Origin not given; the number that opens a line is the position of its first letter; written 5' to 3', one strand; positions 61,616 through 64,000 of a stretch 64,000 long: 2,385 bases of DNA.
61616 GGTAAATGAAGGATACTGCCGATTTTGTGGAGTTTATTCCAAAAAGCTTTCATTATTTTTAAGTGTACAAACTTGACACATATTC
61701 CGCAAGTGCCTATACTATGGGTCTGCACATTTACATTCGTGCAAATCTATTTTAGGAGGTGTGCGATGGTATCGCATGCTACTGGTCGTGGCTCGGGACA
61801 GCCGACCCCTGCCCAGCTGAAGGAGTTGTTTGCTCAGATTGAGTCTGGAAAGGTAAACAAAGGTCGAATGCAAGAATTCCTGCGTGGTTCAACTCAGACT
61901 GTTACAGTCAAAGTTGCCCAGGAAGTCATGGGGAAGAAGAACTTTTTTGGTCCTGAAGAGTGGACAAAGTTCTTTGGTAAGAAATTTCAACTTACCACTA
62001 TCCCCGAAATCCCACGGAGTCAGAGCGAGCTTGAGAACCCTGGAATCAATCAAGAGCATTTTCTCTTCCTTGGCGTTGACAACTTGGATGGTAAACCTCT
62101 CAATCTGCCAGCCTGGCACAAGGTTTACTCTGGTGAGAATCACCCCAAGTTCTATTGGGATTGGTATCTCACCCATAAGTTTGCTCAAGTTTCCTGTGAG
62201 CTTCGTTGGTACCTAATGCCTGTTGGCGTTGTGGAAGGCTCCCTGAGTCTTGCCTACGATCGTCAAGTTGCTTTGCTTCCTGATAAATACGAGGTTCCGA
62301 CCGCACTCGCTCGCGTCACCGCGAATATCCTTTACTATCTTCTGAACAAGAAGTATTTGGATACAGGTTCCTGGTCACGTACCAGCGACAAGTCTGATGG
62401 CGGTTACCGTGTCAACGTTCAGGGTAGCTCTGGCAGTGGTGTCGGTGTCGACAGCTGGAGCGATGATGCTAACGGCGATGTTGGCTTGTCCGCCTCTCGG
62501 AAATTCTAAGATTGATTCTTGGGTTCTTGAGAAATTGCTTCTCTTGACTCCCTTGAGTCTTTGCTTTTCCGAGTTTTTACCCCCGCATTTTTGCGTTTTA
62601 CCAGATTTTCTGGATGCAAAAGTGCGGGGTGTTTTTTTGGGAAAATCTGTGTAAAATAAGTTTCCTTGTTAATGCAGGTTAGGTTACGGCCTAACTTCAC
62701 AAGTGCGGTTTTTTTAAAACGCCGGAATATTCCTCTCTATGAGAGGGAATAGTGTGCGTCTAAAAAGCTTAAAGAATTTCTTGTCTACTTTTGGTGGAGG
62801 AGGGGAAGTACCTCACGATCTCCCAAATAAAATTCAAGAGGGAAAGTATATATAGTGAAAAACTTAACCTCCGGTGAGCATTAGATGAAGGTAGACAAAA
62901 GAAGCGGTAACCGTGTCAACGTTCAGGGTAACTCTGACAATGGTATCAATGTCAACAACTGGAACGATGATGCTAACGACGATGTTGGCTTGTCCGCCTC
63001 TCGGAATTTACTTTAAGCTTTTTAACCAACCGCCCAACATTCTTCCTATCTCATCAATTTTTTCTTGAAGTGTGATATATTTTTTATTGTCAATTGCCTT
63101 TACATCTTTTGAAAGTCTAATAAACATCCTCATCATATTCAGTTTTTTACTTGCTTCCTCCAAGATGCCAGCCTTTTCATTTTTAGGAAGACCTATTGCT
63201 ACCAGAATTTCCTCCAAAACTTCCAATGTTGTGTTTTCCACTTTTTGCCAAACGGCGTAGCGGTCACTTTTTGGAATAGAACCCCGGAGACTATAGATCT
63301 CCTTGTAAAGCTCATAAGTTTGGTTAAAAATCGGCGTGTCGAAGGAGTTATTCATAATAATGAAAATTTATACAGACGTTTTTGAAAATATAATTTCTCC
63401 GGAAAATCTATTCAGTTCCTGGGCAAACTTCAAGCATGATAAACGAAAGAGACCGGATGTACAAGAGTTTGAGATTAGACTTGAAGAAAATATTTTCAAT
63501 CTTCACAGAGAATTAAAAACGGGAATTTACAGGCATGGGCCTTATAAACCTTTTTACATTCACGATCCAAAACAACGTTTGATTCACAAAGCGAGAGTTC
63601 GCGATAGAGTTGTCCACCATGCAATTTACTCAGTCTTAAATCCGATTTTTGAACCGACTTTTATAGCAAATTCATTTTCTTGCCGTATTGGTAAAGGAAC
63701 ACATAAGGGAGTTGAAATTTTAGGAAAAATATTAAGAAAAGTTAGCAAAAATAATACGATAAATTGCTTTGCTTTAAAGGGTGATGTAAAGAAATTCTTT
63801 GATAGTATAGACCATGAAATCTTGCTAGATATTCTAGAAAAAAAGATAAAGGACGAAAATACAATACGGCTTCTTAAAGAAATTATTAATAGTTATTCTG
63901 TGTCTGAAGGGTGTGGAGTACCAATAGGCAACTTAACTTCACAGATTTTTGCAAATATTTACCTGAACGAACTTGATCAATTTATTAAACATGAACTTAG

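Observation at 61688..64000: Complete diversity-generating retroelement with adenine-specific VR/TR divergence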

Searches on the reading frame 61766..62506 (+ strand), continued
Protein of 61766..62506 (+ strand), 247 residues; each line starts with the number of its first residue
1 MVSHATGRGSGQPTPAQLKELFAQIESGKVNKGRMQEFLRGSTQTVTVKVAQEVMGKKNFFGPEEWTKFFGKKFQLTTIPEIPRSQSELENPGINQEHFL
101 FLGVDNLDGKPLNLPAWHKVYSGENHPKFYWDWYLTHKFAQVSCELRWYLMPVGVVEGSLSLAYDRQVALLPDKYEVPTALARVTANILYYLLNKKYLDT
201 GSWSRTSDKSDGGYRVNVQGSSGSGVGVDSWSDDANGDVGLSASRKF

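Call 62: find_encoding_contigs(protein=P0022, flank=3500, max_places=1)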
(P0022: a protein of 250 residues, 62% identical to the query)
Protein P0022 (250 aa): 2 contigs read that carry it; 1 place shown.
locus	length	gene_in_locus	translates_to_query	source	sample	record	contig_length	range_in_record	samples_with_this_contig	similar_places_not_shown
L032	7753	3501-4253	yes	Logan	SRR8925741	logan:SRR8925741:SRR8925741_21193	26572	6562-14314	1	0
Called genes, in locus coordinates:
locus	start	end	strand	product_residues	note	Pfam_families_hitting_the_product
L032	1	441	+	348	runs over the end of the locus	PF00004:AAA, PF07728:AAA_5, PF22667:Lon_lid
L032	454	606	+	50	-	-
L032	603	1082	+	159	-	PF00149:Metallophos, PF12850:Metallophos_2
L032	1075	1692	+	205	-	PF03167:UDG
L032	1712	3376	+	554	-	PF00753:Lactamase_B, PF12706:Lactamase_B_2, PF22505:RNase_J_b_CASP, PF17770:RNase_J_C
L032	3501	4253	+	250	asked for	-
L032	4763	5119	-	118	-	PF05635:23S_rRNA_IVP (weak), PF22296:bAvd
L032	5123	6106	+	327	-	PF00078:RVT_1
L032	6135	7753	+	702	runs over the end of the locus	PF17854:FtsK_alpha, PF01580:FtsK_SpoIIIE, PF09397:FtsK_gamma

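Call 63: find_encoding_contigs(protein=P0032, flank=3500, max_places=1)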
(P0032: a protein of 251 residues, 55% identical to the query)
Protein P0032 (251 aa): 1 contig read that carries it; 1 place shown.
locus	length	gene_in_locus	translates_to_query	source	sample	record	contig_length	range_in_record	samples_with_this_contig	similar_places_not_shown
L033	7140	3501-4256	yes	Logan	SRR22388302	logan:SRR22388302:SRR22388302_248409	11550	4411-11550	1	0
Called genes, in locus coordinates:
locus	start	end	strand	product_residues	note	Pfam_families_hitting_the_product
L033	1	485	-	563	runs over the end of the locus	-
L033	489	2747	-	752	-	PF00270:DEAD, PF00271:Helicase_C, PF04408:WHD_HA2, PF21010:HA2_C, PF07717:OB_NTP_bind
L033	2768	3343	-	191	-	-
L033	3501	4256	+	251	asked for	-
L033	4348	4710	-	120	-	PF01371:Trp_repressor, PF13384:HTH_23 (weak)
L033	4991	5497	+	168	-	-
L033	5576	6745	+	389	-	PF13173:AAA_14, PF13635:DUF4143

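Call 64: find_encoding_contigs(protein=P0044, flank=3500, max_places=1)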
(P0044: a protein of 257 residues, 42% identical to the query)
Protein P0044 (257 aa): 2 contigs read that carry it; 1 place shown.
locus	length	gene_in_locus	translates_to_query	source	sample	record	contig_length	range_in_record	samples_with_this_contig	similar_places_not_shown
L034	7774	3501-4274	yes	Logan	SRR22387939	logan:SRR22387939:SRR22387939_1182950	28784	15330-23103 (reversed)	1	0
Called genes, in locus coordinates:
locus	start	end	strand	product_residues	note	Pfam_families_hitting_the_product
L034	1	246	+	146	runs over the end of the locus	-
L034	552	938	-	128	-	PF16320:Ribosomal_L12_N, PF00542:Ribosomal_L12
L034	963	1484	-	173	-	PF00466:Ribosomal_L10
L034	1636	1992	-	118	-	-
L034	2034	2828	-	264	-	PF00687:Ribosomal_L1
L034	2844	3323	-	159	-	PF03946:Ribosomal_L11_N, PF00298:Ribosomal_L11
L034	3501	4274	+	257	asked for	-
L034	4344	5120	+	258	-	-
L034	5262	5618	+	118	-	-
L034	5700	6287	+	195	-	-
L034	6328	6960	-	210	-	PF02357:NusG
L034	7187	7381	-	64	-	PF01165:Ribosomal_S21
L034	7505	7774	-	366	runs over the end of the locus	-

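Call 65: find_encoding_contigs(protein=P0036, flank=3500, max_places=1)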
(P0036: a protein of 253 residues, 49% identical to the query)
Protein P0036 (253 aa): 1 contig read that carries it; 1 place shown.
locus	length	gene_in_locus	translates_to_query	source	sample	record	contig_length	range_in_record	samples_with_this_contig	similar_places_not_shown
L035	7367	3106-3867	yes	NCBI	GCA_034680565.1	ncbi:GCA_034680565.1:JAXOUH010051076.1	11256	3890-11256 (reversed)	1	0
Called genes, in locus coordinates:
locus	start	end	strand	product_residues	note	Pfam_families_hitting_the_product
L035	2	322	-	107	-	?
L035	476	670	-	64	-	-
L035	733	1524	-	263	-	PF00687:Ribosomal_L1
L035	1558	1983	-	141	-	PF03946:Ribosomal_L11_N, PF00298:Ribosomal_L11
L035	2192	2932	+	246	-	-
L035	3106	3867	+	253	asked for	-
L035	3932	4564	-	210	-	PF02357:NusG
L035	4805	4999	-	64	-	PF01165:Ribosomal_S21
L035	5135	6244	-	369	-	-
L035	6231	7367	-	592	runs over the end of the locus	PF13229:Beta_helix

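Call 67: find_encoding_contigs(protein=P0026, flank=3500, max_places=1)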
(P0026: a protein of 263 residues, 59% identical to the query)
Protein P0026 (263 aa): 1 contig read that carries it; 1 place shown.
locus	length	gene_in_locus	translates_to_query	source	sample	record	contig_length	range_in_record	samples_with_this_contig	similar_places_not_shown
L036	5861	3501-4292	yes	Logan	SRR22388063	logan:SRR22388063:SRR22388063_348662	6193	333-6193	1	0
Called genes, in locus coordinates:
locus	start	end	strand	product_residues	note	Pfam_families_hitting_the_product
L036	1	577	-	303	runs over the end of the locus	?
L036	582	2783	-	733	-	PF00270:DEAD (faint), PF00271:Helicase_C, PF04408:WHD_HA2, PF21010:HA2_C, PF07717:OB_NTP_bind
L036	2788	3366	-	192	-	-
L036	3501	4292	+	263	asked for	-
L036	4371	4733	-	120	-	PF01371:Trp_repressor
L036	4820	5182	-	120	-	-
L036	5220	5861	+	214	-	?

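Call 68: find_encoding_contigs(protein=P0028, flank=3500, max_places=1)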
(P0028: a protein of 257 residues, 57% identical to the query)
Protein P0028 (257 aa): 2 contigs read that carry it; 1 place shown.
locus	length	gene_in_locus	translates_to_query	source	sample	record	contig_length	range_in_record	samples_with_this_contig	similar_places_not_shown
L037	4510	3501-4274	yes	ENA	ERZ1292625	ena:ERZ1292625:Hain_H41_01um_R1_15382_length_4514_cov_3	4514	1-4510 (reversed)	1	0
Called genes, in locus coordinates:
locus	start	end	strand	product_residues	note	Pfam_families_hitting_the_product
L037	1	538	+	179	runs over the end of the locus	?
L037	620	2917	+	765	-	-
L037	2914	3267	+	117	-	PF07516:SecA_SW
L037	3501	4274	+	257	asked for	-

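Call 86: search_dna_similar(query=L003:10955-11932:+, collection=phages, mode=protein, max_rows=25)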
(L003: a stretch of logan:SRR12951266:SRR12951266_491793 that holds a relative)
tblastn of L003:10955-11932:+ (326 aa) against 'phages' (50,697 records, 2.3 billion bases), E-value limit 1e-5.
Records with a match: 177; places in all: 178; records where one place covers at least 80% of the query: 120.
Best place of each record, by identity: <60% 177.
By first word of the organism name: Bacteriophage 41; Bacteroides 31; uncultured 16; Faecalibacterium 15; Pseudomonas 8; Vibrio 6; Streptococcus 6; Bordetella 5; CrAssphage 5; Bacillus 4; and 23 more.
By host as written in the record: - 83; Faecalibacterium prausnitzii 12; Bacillus alcalophilus CGMCC 1.3604 3; Butyrivibrio fibrisolvens DSM 3071 3; Helicobacter canis 3; Vibrio parahaemolyticus 2; Pseudoalteromonas elyakovii HL-AS1 2; Bordetella bronchiseptica 2; and 57 more.
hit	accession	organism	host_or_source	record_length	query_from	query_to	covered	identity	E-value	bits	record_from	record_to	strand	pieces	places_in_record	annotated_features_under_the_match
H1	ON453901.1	Clostridium phage Saumur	Enterocloster clostridioformis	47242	7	326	98%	39.3%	3e-59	211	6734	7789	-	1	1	reverse transcriptase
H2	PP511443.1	Dulem virus 37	Propithecus coquereli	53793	1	318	98%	38.6%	6e-61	215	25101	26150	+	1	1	RT G2 protein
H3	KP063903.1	Bacillus phage BalMu-1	Bacillus alcalophilus CGMCC 1.3604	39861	1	320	98%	38.2%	1e-65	229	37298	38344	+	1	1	retron-type RNA-directed DNA polymerase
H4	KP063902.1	Bacillus phage BalMu-1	Bacillus alcalophilus CGMCC 1.3604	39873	1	320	98%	38.2%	1e-65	229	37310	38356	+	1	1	retron-type RNA-directed DNA polymerase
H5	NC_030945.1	Bacillus phage BalMu-1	Bacillus alcalophilus CGMCC 1.3604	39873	1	320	98%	38.2%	1e-65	229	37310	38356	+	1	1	Reverse transcriptase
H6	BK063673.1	Caudoviricetes sp. vir525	Methanosarcinales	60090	1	318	98%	38.2%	7e-59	209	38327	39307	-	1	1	reverse transcriptase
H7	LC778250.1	Aeromonas phage phiWae15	filtration agent for carassius auratus ...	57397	6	318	96%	37.8%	3e-60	213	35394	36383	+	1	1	RNA-directed DNA polymerase | hypothetical protein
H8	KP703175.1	ANMV-1 virus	uncultured archaeon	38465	1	275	84%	42.9%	4e-61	216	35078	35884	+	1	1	reverse transcriptase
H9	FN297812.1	Vibrio phage VP585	Vibrio parahaemolyticus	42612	8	273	82%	44.1%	2e-58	208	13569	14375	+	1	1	gp20 protein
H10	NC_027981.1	Vibrio phage VP585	Vibrio parahaemolyticus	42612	8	273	82%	44.1%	2e-58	208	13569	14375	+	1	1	Reverse transcriptase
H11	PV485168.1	Vibrio phage vB-Vv-ZX4290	Vibrio vulnificus Vv4290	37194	6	314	95%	37.4%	8e-55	197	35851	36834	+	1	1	group II intron reverse transcriptase domain-containing protein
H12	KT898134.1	Aeromonas phage phiARM81mr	Aeromonas sp. ARM81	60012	7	277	83%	41.1%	1e-58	208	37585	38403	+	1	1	retron-type RNA-directed DNA polymerase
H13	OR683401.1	Pseudomonas phage Bise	Pseudomonas aeruginosa 199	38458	1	273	84%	40.7%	7e-52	189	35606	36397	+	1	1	reverse transcriptase family protein | hypothetical protein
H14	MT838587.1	Bacteriophage sp.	human fecal samples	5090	1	279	86%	39.6%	9e-47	174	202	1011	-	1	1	record has no annotation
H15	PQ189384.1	Vibrio phage 1F273_PE002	Vibrio cyclitrophicus 1F273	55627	7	273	82%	41.4%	4e-58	207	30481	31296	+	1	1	hypothetical protein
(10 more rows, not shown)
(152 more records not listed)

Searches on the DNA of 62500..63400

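Call 98: search_rna_families(source=window, start=62500, end=63400, threshold=evalue, max_evalue=1)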
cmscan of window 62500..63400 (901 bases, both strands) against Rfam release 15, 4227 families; matches with E-value up to 1: 3.
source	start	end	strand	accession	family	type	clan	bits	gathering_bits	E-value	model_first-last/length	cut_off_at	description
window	62578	62633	+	RF00650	mir-153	Gene; miRNA;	-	26.2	54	0.02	1-73/73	no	mir-153 microRNA precursor family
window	62566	62644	+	RF00669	mir-96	Gene; miRNA;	-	23.5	65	0.029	1-78/78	no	mir-96 microRNA precursor family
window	62540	62637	+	RF02837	anti-hemB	Gene; sRNA;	-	18.8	49.5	0.11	1-81/81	no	Burkholderia RNA 7 (anti-hemB)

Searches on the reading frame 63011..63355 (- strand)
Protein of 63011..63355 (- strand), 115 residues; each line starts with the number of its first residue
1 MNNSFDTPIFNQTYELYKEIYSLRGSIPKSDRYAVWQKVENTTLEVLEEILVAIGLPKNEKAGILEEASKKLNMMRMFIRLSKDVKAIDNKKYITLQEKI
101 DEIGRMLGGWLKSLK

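Call 5: search_protein_families(library=pfam, proteins=[window:63011-63355:-], max_evalue=0.1)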
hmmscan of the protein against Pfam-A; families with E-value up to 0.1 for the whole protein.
window:63011-63355:- (115 aa): 3 families
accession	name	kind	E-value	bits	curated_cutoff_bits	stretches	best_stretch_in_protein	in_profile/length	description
PF22296.2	bAvd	-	8.3e-20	71.7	40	1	11-113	5-106/107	bAvd-like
PF05635.17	23S_rRNA_IVP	-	1.6e-07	31.9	33.8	1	9-108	5-105/106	23S rRNA-intervening sequence protein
PF15112.11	DUF4559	-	0.081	12.8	27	1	32-106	218-294/305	Domain of unknown function (DUF4559)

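Call 6: search_protein_families(library=ncbifam, proteins=[window:63011-63355:-], max_evalue=0.1)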
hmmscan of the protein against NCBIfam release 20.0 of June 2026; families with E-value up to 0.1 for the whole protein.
window:63011-63355:- (115 aa): 5 families
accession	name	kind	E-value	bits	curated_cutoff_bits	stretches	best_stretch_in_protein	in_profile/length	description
NF033474.1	DivGenRetAVD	equivalog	2.8e-23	82.2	80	1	8-112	2-104/104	diversity-generating retroelement protein Avd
TIGR02436.1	TIGR02436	subfamily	6e-06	26.4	24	1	11-115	3-109/109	four helix bundle protein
NF008911.0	PRK12275.1-2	subfamily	0.00028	21.4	137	1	6-115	6-116/118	hypothetical protein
NF008691.0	PRK11713.1-4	equivalog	0.01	15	279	1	35-103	66-134/252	16S rRNA (uracil(1498)-N(3))-methyltransferase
NF041088.1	ala_glut_racmase_Arch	equivalog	0.049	12.6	629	1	4-65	19-78/381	bifunctional L-alanine/L-glutamate racemase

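Call 84: search_solved_structures(query=window:63011-63355:-, max_evalue=0.01)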
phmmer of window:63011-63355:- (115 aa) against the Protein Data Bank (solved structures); distinct sequences matched with E-value up to 0.01: 0.

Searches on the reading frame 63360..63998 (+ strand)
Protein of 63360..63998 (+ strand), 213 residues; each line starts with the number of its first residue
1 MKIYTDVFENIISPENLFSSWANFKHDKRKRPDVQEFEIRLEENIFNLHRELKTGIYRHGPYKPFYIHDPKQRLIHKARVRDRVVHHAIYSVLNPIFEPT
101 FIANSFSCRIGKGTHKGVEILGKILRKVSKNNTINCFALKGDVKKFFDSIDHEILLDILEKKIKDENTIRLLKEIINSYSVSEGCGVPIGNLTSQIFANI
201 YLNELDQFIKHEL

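Call 5: search_protein_families(library=pfam, proteins=[window:63360-63998:+], max_evalue=0.1)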
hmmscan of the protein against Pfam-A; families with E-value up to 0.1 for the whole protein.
window:63360-63998:+ (213 aa): 2 families
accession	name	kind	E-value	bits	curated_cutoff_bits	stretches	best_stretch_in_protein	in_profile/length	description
PF00078.32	RVT_1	-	1.3e-13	51.6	29.6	1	71-211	8-143/205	Reverse transcriptase (RNA-dependent DNA polymerase)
PF24597.1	TPR_DOP1_M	-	0.083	13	26.7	1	142-183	68-110/186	DOP1 middle TPR domain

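Call 6: search_protein_families(library=ncbifam, proteins=[window:63360-63998:+], max_evalue=0.1)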
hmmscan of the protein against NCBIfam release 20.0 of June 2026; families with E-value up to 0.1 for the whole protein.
window:63360-63998:+ (213 aa): 7 families
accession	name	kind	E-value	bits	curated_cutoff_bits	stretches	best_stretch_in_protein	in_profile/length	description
TIGR04416.1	group_II_RT_mat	equivalog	2.5e-30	105.8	300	1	34-210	25-203/353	group II intron reverse transcriptase/maturase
NF041747.1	Drt3a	equivalog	7.2e-13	48.6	200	1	132-211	107-188/412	antiviral reverse transcriptase Drt3a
NF038233.2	retron_St85_RT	exception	5.9e-08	32.3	235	1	135-211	88-162/289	retron St85 family RNA-directed DNA polymerase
NF041746.1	Drt2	equivalog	1.9e-07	30.6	390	1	116-161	109-152/416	antiviral reverse transcriptase Drt2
NF041748.1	Drt3b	equivalog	0.0013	17.5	350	1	139-213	177-258/647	antiviral reverse transcriptase Drt3b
TIGR04499.1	abortive_AbiA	subfamily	0.0021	16.9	250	1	128-212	138-228/615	AbiA family abortive infection protein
NF041749.1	Drt4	equivalog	0.018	14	450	1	135-210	136-218/489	antiviral reverse transcriptase Drt4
